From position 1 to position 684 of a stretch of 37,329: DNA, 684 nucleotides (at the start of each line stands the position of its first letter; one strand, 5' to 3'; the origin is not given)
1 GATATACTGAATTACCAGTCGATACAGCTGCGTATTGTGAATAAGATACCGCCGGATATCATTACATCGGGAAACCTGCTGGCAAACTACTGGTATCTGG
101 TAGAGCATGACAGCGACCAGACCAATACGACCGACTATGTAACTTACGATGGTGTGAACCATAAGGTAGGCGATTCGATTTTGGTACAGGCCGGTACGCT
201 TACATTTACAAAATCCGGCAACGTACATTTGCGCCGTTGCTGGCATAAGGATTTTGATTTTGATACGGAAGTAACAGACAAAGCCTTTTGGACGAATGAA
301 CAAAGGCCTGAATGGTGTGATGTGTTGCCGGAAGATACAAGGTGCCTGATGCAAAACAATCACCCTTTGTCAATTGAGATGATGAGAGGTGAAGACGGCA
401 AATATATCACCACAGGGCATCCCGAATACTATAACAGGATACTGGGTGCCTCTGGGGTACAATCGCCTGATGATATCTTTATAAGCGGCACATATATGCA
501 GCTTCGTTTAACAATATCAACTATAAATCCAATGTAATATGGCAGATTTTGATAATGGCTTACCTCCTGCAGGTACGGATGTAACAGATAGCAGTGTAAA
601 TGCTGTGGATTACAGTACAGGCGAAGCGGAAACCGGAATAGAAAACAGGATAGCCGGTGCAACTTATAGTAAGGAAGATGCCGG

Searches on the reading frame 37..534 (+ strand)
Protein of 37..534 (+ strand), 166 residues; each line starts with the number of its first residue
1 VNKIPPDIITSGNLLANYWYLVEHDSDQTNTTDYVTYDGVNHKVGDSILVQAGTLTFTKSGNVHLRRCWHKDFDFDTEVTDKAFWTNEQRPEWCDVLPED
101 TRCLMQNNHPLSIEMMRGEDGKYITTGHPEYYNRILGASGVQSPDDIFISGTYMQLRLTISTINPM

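Call 46: search_protein_families(library=pfam, proteins=[window:37-534:+], max_evalue=0.01)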
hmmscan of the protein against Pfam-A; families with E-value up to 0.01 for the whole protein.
window:37-534:+ (166 aa): 1 family
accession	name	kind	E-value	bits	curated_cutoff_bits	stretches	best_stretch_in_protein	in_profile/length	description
PF23843.2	DUF7210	-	0.0073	16.3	27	0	34-54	8-28/38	Domain of unknown function (DUF7210)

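Call 47: search_protein_families(library=phrogs, proteins=[window:37-534:+], max_evalue=0.001)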
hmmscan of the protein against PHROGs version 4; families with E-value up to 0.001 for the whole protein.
window:37-534:+ (166 aa): 0 families
